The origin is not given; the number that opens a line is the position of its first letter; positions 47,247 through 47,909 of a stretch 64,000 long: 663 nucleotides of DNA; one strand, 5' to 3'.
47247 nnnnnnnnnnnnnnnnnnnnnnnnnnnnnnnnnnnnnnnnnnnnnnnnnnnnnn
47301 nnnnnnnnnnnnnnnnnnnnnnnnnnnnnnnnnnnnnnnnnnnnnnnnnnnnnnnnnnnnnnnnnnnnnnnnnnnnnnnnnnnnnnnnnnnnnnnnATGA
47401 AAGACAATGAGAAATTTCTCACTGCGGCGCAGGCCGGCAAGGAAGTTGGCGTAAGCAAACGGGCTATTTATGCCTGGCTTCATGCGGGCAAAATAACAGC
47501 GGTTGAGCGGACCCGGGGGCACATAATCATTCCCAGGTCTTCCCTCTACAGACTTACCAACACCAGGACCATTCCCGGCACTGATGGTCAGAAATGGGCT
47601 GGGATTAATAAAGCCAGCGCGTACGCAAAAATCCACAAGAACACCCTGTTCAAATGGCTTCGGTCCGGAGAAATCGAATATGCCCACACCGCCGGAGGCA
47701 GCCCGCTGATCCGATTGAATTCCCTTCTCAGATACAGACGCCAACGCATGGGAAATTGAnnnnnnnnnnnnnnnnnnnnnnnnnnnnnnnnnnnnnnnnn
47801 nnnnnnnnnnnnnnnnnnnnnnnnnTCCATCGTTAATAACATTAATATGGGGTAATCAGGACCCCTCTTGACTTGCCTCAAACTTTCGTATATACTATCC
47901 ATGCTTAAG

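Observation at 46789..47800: tRNA-Leu flanked by a tandem-HTH excisionase-like gene and a roughly 440-bp degenerate region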

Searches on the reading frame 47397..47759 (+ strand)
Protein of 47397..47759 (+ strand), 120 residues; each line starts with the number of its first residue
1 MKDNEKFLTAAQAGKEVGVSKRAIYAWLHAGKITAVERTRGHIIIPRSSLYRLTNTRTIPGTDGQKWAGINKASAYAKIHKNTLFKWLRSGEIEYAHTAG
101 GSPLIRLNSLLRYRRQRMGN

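Call 4: search_protein_families(library=pfam, proteins=[window:47397-47759:+], max_evalue=1)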
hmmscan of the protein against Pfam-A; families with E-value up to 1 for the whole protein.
window:47397-47759:+ (120 aa): 12 families
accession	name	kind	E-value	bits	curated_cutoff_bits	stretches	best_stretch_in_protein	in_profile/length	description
PF12728.13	HTH_17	-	1.1e-14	54.9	27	2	7-50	1-43/51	Helix-turn-helix domain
PF00376.29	MerR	-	5e-06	26.7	28.2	1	11-41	3-33/38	MerR family regulatory protein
PF13384.12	HTH_23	-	0.00058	20.1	24.6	1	9-30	19-40/50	Homeodomain-like domain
PF01710.22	HTH_Tnp_IS630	-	0.0015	19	21.3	0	11-42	22-53/119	Transposase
PF13411.12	MerR_1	-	0.0047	17.5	21.6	1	9-54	2-47/69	MerR HTH family regulatory protein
PF13022.12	HTH_Tnp_1_2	-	0.0048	17.4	27.9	1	8-33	27-52/122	Helix-turn-helix of insertion element transposase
PF03374.19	ANT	-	0.0072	17.1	25.3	0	73-99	29-55/108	Phage antirepressor protein KilAC domain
PF13338.12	AbiEi_4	-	0.018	15.6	25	1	7-34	13-39/49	Transcriptional regulator, AbiEi antitoxin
PF01381.28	HTH_3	-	0.066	13.7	23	0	8-29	10-31/55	Helix-turn-helix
PF23016.2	RsmI_C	-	0.087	13.1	27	1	10-30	24-44/46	RsmI C-terminal HTH domain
PF13011.12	LZ_Tnp_IS481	-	0.14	12.9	22.2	0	8-29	26-47/85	leucine-zipper of insertion element IS481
PF21531.3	Rv2175c_wHTH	-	0.25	11.8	27.1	1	3-47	11-54/57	DNA-binding protein Rv2175c, wHTH domain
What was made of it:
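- Checked: HTH gene: the 120-aa ORF at 47397-47759 (+) matches HTH_17 in two stretches (54.9 bits against a cut-off of 27, call 4).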

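Call 10: find_homologous_proteins(query=window:47397-47756:+)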
Query window:47397-47756:+ (120 aa): 1 proteins with E <= 0.001 among 4 candidates.
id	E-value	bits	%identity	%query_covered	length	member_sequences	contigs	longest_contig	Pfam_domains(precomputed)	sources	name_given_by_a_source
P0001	9.7e-74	263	100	100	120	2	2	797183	PF12728.14,PF00376.30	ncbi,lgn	-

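Call 12: find_encoding_contigs(protein=P0001, flank=10000, max_places=6)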
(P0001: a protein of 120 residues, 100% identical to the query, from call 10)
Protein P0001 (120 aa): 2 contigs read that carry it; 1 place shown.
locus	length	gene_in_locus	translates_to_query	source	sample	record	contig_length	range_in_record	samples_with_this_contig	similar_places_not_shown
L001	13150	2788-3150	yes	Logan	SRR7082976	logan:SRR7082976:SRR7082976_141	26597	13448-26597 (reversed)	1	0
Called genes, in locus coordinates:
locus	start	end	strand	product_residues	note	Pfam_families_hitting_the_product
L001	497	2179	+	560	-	PF00496:SBP_bac_5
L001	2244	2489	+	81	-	-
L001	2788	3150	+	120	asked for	PF12728:HTH_17 (weak), PF00376:MerR (faint)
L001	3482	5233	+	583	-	PF00753:Lactamase_B, PF12706:Lactamase_B_2, PF22505:RNase_J_b_CASP, PF07521:RMMBL, PF17770:RNase_J_C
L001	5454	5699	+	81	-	-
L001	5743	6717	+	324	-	PF00579:tRNA-synt_1b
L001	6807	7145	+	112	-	-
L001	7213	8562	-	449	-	PF02878:PGM_PMM_I, PF02879:PGM_PMM_II, PF02880:PGM_PMM_III, PF00408:PGM_PMM_IV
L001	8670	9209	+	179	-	PF00929:RNase_T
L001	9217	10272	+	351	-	PF01926:MMR_HSR1, PF02421:FeoB_N, PF06071:YchF-GTPase_C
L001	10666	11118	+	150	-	PF01250:Ribosomal_S6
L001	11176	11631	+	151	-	PF00436:SSB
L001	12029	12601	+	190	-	PF08207:EFP_N, PF01132:EFP, PF09285:Elong-fact-P_C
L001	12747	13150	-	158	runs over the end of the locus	PF13473:Cupredoxin_1 (faint)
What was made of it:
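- On Recombination directionality factor of a tRNA-integrated element: None among the called genes from SBP to EF-P (call 12).
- On TraN-like two-wHTH monomeric repressors (pIP501): The neighbours are housekeeping genes (call 12).
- On MADS defence system protein MAD1: No defence genes are adjacent (call 12).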

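Call 21: search_protein_representatives(protein=window:47397-47756:+)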
Query: 120 residues. Proteins with E-value up to 0.001 (for the whole library): 73; up to 1e-10: 3; up to 1e-30: 1. The best 73 are listed.
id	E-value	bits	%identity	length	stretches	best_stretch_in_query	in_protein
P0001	3.1e-74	262.6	100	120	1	1-120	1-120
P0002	6.1e-16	74.7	33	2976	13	12-67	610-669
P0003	5.4e-14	68.4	25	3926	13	3-63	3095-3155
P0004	5.1e-10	55.6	32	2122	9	12-67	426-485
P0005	2.8e-09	53.3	26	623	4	6-100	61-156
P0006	3.4e-09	53.0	29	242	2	2-105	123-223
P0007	4.4e-09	52.6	31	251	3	4-101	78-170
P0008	1.5e-08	50.9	36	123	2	68-112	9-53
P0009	3.2e-08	49.9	36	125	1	4-112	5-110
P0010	7.5e-08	48.6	24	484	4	5-103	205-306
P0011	1.5e-07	47.7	28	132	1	4-109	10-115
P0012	4.6e-07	46.1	29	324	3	5-53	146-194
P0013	5.0e-07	46.0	30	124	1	6-111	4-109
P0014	5.3e-07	45.9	32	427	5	6-61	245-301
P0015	5.3e-07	45.9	27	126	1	6-113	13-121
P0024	5.5e-06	42.6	37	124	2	7-50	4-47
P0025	8.2e-06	42.1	35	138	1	8-112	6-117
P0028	2.2e-05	40.7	32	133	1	13-112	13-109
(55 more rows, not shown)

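Call 25: search_protein_families(library=phrogs, proteins=[window:47397-47759:+], max_evalue=0.1)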
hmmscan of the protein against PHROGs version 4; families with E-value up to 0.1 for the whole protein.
window:47397-47759:+ (120 aa): 21 families
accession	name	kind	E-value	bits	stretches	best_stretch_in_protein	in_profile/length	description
phrog_66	-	integration and excision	1.6e-08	35.7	1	4-58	90-144/412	excisionase and transcriptional regulator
phrog_1969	-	unknown function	2.6e-08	35.2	2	3-41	57-97/116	-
phrog_2907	-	integration and excision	4.4e-07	31.3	1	4-36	3-35/117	excisionase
phrog_2474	-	transcription regulation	3e-05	24.9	1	5-42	46-84/118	MerR-like transcriptional regulator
phrog_6401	-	DNA, RNA and nucleotide metabolism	0.00061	20.6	0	3-48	5-50/64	DNA binding protein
phrog_6912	-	integration and excision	0.0007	20.3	1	66-88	21-43/52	excisionase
phrog_4494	-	unknown function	0.0031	19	0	12-39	23-50/109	-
phrog_12885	-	unknown function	0.0034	17.9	0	78-114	156-192/203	-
phrog_25900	-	transcription regulation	0.0036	18.2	0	8-52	18-63/83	transcriptional regulator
phrog_141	-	head and packaging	0.0068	16.8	0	70-114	18-60/183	terminase small subunit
phrog_4102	-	head and packaging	0.0089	17.2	0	71-92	34-55/166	terminase small subunit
phrog_22784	-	unknown function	0.011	17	0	4-34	14-44/76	-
phrog_6620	-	integration and excision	0.02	15.5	0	10-55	4-50/201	transposase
phrog_5301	-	transcription regulation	0.034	15.3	0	5-33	18-46/132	transcriptional repressor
phrog_36978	-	unknown function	0.035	15.4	0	10-45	49-84/100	-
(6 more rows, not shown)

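Call 26: search_protein_families(library=ncbifam, proteins=[window:47397-47759:+], max_evalue=0.1)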
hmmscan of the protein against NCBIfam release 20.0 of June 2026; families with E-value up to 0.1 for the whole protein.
window:47397-47759:+ (120 aa): 4 families
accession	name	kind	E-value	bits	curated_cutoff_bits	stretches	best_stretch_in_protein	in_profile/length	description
TIGR01764.1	excise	domain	1.7e-11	44.3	28.8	2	7-50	1-43/49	excisionase family DNA-binding protein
NF033518.0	transpos_IS607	equivalog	1.3e-06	28.1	110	1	12-57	2-47/187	IS607 family transposase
NF033787.1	HTH_BldC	subfamily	0.00055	19.7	77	0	7-41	2-35/49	BldC family transcriptional regulator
NF047737.1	antiphage_MADS1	equivalog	0.0014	18.8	80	0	66-93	2-29/49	methylation-associated defense system helix-turn-helix domain-containing protein MAD1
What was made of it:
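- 47397..47759 (+): HTH120, a 120-aa protein made of two Xis/BldC-type winged-helix domains (residues about 7-56 and 67-118) joined by a flexible linker. Two-stretch matches to Pfam HTH_17 and TIGR01764 (calls 4, 26).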

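Call 29: find_homologous_proteins(query=A1, max_evalue=0.00001)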
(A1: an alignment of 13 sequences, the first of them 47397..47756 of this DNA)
Query A1 (13 sequences) (120 aa, profile of the alignment): 9 proteins with E <= 0.00001 among 4147 candidates.
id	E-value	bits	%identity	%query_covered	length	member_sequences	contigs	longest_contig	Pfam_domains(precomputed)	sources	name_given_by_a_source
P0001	1.6e-39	153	100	100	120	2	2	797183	PF12728.14,PF00376.30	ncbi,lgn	-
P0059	1.1e-34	137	26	82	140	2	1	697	PF12728.14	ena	-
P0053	2.2e-34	136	27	83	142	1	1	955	PF12728.14,PF00376.30,PF13411.13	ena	-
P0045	6.6e-34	134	29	93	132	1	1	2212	PF12728.14,PF00376.30,PF13411.13,PF13384.13,PF21531.4,PF13551.13,PF13518.13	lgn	-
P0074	2.3e-22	97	25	79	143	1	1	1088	PF12728.14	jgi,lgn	-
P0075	2.2e-7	49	-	-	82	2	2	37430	PF12728.14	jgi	jgi:excisionase family DNA binding protein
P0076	2.2e-7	49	29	43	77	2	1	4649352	PF12728.14,PF00376.30,PF13411.13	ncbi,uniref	ncbi:BldC family transcriptional regulator [Mumia sp. Pv 4-285]|uniref:BldC family transcriptional r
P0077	5.4e-7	47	29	40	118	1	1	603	PF12728.14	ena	-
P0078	1.4e-6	46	32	32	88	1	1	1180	PF12728.14,PF00376.30,PF13411.13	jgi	jgi:excisionase family DNA binding protein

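Call 32: search_dna_similar(query=window:47397-47756:+, collection=phages, mode=protein, max_evalue=0.001, max_rows=15)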
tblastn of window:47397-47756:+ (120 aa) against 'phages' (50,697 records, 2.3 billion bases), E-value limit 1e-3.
No match.

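Call 38: predict_structure(alignment_id=A1)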
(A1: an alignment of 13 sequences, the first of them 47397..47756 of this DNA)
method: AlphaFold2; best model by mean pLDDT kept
length: 120 residues; sequences in the alignment: 13
mean_pLDDT: 84.8   pTM: 0.50
mean pLDDT of the five models: 84.8, 83.8, 83.2, 82.4, 79.7
residues with pLDDT >= 90: 74; 70-90: 30; 50-70: 7; < 50: 9
segments of 3 or more residues with pLDDT < 50: 57-63
pLDDT, mean of each block of 10 residues (from residue 1): 77 89 93 89 90 58 70 93 95 88 91 84
secondary structure, 60 per line:
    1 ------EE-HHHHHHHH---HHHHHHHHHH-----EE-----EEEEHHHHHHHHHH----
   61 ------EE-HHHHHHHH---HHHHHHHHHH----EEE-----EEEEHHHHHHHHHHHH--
elements in order: H10-17 H21-30 E43-46 H47-56 H70-77 H81-90 E95-97 E103-106 H107-118
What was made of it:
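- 47397..47759 (+): AlphaFold2 model with pLDDT 85 (call 38).
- On Excisionase-family DNA-binding domain (Pfam PF12728 HTH_17 / TIGR01764): AlphaFold2 pLDDT 85 with two beta-H-H-beta-beta-H units (call 38).
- On Classical MerR-family regulators: The model shows no coiled coil or effector domain (call 38).
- On TraN-like two-wHTH monomeric repressors (pIP501): Calls 4, 38.
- The AlphaFold2 model (pLDDT 85) shows two beta-alpha-alpha-beta-beta-alpha domains (call 38).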

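Call 40: find_related_loci(query=window:47397-47756:+, collection=metagenome_contigs, flank=6000)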
Query window:47397-47756:+ (120 aa) in metagenome_contigs; peptide patterns used: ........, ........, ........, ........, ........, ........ (x = any residue, [..] = any of these).
141 stretches matched a pattern, but none encodes a relative of the query by tblastn (E <= 1e-3).

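Call 41: fold_search(model_id=the predicted structure, library=pdb)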
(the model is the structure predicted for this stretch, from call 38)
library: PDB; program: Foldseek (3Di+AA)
matches with E <= 10: 939; with E <= 0.001: 0
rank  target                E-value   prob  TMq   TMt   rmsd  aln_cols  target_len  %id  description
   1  6ama_P                2.2e-03  1.00  0.40  0.77   1.8        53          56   26  Structure of S. coelicolor/S. venezuelae BldC-smeA-ssfA complex to 3.09 Angstrom (released 2018-03-28)
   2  6ama_Y                3.7e-03  1.00  0.39  0.75   1.9        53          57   26  Structure of S. coelicolor/S. venezuelae BldC-smeA-ssfA complex to 3.09 Angstrom (released 2018-03-28)
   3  6ama_H                4.0e-03  1.00  0.39  0.77   3.3        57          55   26  Structure of S. coelicolor/S. venezuelae BldC-smeA-ssfA complex to 3.09 Angstrom (released 2018-03-28)
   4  6ama_B                4.8e-03  1.00  0.39  0.77   2.7        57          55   26  Structure of S. coelicolor/S. venezuelae BldC-smeA-ssfA complex to 3.09 Angstrom (released 2018-03-28)
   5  8b9x_A                5.8e-03  0.66  0.24  0.13  15.2       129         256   18  Chimeric protein of human UFM1 E3 ligase, UFL1, and DDRGK1 (released 2023-10-25)
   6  6ama_A                1.0e-02  1.00  0.39  0.79   2.6        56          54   27  Structure of S. coelicolor/S. venezuelae BldC-smeA-ssfA complex to 3.09 Angstrom (released 2018-03-28)
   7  6amk_A                1.1e-02  1.00  0.38  0.80   1.5        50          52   24  Structure of Streptomyces venezuelae BldC-whiI opt complex (released 2018-03-28)
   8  4j2n_A                1.2e-02  1.00  0.38  0.82   0.9        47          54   28  Crystal Structure of mycobacteriophage Pukovnik Xis (released 2013-10-23)
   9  8b9x_B                1.5e-02  0.47  0.24  0.13  15.2       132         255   16  Chimeric protein of human UFM1 E3 ligase, UFL1, and DDRGK1 (released 2023-10-25)
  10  4j2n_C                1.7e-02  1.00  0.38  0.79   0.9        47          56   28  Crystal Structure of mycobacteriophage Pukovnik Xis (released 2013-10-23)
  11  2zhh                  1.7e-02  0.99  0.38  0.38  10.2       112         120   16  Crystal structure of SoxR (released 2008-03-25)
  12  5trd_B                1.7e-02  0.33  0.24  0.15  15.9       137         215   18  Structure of RbkR (Riboflavin Kinase) from Thermoplasma acidophilum determined in complex with CTP and its cognate DNA (released 2016-11-23)
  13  6amk_B                2.3e-02  1.00  0.39  0.83   1.4        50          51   24  Structure of Streptomyces venezuelae BldC-whiI opt complex (released 2018-03-28)
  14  2kfs_MODEL_1_A        2.8e-02  0.80  0.35  0.29  15.8       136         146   12  NMR structure of Rv2175c (released 2009-05-19)
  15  5trd_A                3.2e-02  0.30  0.25  0.16  16.1       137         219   18  Structure of RbkR (Riboflavin Kinase) from Thermoplasma acidophilum determined in complex with CTP and its cognate DNA (released 2016-11-23)
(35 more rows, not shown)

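Call 57: list_cluster_members(proteins=[P0008, P0009, P0011, P0013, P0015, P0024, P0025, P0028, P0005, P0002])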
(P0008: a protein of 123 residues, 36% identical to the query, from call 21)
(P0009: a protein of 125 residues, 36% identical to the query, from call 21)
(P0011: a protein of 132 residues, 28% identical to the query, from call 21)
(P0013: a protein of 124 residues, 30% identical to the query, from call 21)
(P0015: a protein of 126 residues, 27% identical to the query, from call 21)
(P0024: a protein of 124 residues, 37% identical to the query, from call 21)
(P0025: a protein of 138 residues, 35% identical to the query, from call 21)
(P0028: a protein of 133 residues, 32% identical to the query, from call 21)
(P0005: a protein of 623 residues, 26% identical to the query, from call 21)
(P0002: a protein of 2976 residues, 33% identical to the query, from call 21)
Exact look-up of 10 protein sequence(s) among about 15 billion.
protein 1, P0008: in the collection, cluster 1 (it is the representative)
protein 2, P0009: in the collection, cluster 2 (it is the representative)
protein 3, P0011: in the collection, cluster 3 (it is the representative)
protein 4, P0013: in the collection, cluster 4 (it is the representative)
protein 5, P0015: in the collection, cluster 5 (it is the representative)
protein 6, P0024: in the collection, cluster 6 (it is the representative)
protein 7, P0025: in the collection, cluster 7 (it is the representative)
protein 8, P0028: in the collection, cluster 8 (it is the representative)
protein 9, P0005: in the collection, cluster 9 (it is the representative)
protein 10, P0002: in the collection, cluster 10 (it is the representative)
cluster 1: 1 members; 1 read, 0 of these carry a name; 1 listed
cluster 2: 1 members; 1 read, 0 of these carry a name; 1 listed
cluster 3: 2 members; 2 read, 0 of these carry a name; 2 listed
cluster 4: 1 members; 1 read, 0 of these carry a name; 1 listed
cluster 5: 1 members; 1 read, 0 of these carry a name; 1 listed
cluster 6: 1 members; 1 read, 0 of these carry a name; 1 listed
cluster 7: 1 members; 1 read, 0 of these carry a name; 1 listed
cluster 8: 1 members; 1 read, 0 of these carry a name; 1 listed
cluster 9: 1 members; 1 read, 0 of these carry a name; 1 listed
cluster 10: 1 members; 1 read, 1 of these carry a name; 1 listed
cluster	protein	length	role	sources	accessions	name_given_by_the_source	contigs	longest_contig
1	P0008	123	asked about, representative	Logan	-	-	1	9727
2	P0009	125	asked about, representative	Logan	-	-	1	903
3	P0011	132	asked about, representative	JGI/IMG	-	-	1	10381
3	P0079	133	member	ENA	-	-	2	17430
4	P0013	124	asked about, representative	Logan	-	-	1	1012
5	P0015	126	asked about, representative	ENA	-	-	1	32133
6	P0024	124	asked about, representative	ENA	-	-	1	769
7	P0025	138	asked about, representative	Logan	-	-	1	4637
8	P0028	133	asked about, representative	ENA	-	-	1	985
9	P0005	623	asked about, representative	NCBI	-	-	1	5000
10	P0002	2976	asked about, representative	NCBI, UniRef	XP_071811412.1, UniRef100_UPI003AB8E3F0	uncharacterized protein [Apostichopus japonicus] | uncharacterized protein n=1 Tax=Stichopus japonicus TaxID=307972 RepID=UPI003AB8E3F0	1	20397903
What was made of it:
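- Closest known: Uncharacterised tandem HTH_17 proteins of 120-140 aa from metagenomes. Different: They are only 24-36% identical and are all singletons without annotation (call 57).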

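Call 58: find_encoding_contigs(protein=P0015, flank=6000, max_places=2)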
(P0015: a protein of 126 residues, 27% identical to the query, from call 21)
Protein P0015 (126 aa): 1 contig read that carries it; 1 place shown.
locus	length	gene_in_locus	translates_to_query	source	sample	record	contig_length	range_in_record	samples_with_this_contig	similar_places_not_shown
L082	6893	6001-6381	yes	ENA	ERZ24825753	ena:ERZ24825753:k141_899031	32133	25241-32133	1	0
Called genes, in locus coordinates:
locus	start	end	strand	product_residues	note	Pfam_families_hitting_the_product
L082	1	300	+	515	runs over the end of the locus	-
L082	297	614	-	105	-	-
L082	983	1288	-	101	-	-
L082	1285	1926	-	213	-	-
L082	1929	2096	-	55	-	-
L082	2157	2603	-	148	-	-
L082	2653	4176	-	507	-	PF13245:AAA_19, PF13604:AAA_30 (faint), PF01443:Viral_helicase1 (faint), PF00580:UvrD-helicase, PF13361:UvrD_C, PF13538:UvrD_C_2 (faint)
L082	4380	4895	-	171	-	-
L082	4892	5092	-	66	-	-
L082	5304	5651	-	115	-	PF04434:SWIM (faint)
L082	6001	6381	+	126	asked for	PF21531:Rv2175c_wHTH (faint), PF00376:MerR (faint), PF12728:HTH_17, PF13411:MerR_1 (faint), PF12728:HTH_17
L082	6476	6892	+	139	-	?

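Call 59: find_encoding_contigs(protein=P0008, flank=6000, max_places=2)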
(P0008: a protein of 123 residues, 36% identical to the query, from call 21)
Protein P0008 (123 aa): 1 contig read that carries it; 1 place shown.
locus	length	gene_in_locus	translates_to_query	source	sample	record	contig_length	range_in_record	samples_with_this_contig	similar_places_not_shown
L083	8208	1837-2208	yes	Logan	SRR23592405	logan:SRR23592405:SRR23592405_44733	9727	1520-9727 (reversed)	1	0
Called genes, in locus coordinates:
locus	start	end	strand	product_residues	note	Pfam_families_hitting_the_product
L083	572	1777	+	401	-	PF01702:TGT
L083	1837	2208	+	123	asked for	PF13518:HTH_28 (faint), PF13551:HTH_29 (faint), PF00376:MerR (faint), PF12728:HTH_17 (weak)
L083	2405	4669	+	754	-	PF04851:ResIII, PF17757:UvrB_inter, PF27431:UvrB_3rd, PF00271:Helicase_C, PF12344:UvrB, PF02151:UVR (weak)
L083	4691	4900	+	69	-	-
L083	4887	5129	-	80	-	-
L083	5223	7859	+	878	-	PF00005:ABC_tran (faint), PF02463:SMC_N (faint), PF13191:AAA_16 (faint), PF13555:AAA_29 (faint), PF20703:nSTAND1 (faint), PF13304:AAA_21 (faint), PF17760:UvrA_inter, PF00684:DnaJ_CXXCXGXG (faint)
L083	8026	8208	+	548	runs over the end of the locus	PF01541:GIY-YIG (weak), PF27096:UvrC_M, PF08459:UvrC_RNaseH_dom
